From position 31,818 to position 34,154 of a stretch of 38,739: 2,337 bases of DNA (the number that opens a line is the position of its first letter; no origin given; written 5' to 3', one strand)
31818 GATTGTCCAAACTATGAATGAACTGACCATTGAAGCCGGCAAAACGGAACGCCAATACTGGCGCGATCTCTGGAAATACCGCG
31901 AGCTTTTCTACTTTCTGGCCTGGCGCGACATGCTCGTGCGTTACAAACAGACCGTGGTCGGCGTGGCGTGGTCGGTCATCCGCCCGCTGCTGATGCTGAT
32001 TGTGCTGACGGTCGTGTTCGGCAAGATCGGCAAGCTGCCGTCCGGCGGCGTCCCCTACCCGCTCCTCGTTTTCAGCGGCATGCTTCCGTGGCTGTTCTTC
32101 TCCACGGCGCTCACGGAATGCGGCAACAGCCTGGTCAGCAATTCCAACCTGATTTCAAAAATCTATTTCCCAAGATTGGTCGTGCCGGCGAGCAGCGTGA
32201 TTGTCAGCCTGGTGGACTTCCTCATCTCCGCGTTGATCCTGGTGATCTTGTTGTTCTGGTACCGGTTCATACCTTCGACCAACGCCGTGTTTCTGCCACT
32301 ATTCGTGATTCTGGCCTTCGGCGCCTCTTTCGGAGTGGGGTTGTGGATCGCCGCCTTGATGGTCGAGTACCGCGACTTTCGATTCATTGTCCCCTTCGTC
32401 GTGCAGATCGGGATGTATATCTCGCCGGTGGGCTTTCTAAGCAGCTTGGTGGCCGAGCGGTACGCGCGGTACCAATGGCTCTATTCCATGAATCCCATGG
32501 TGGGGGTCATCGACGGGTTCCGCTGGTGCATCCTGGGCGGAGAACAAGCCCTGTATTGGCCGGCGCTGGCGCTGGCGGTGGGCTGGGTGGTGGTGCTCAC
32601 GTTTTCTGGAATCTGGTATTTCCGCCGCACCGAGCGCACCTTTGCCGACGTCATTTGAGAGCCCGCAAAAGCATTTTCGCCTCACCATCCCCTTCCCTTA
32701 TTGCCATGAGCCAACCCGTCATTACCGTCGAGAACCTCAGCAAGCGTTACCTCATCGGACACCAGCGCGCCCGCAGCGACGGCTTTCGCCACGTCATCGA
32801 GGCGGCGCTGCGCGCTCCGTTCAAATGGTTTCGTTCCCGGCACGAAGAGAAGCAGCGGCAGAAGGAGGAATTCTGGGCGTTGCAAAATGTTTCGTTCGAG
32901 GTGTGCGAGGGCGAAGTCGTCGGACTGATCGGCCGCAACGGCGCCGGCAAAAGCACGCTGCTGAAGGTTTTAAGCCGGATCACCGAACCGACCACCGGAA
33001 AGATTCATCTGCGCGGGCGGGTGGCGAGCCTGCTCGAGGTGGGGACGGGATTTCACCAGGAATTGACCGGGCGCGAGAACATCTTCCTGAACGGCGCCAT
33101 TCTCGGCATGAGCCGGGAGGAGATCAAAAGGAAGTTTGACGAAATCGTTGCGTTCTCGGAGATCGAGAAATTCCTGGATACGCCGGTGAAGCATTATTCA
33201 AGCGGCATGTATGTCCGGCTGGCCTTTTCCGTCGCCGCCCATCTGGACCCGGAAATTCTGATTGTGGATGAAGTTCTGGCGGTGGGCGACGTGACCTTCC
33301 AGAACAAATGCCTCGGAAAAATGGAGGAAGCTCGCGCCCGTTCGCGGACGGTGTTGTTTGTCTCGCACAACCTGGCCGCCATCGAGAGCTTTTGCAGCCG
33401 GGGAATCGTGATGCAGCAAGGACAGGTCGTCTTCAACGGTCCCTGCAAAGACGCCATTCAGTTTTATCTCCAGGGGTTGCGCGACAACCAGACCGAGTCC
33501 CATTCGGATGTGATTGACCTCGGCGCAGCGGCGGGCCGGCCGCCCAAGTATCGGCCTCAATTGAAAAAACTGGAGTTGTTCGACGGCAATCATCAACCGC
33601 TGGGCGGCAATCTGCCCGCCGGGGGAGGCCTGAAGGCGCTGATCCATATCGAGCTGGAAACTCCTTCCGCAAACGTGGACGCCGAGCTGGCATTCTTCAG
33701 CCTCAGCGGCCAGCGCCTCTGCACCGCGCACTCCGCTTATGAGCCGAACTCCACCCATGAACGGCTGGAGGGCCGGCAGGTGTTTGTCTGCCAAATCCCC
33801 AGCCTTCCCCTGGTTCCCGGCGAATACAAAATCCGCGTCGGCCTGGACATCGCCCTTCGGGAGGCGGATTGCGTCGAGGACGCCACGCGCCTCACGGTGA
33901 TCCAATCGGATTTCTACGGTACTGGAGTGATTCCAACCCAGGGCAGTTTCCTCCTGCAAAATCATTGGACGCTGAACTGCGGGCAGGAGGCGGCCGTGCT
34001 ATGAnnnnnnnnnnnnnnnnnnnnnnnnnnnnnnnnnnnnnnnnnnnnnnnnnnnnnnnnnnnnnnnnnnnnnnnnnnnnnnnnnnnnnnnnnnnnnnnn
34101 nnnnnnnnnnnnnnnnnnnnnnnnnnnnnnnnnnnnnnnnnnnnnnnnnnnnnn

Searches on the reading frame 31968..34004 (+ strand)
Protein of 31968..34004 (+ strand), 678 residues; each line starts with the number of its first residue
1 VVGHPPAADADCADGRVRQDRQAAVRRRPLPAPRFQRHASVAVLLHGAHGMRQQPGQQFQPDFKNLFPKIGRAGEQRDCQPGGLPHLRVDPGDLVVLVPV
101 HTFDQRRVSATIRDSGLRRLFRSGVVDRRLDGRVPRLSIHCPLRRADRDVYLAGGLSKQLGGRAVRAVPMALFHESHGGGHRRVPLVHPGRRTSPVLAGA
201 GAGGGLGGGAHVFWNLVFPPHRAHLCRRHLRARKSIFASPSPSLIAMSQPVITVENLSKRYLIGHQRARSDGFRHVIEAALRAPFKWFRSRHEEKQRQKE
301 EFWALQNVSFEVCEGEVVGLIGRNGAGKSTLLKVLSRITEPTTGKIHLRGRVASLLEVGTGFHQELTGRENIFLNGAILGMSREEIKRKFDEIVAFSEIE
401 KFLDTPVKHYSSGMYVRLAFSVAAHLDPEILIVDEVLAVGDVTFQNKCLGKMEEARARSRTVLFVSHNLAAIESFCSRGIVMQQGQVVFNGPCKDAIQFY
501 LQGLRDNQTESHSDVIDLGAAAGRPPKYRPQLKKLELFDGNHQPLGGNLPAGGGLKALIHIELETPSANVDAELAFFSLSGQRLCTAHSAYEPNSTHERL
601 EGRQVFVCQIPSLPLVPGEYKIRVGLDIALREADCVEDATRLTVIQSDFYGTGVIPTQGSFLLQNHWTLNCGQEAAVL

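Call 52: search_protein_families(library=pfam, proteins=[window:31968-34004:+], max_evalue=0.001)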
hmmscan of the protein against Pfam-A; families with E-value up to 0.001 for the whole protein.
window:31968-34004:+ (678 aa): 3 families
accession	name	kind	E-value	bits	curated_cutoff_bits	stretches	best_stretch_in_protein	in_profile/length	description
PF00005.33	ABC_tran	-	2.4e-22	80.4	25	1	305-436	1-135/137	ABC transporter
PF14524.12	Wzt_C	-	1e-05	26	30.4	1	534-651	14-139/143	Wzt C-terminal domain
PF13304.12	AAA_21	-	4.7e-05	24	27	1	318-338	2-22/304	AAA domain, putative AbiEii toxin, Type IV TA system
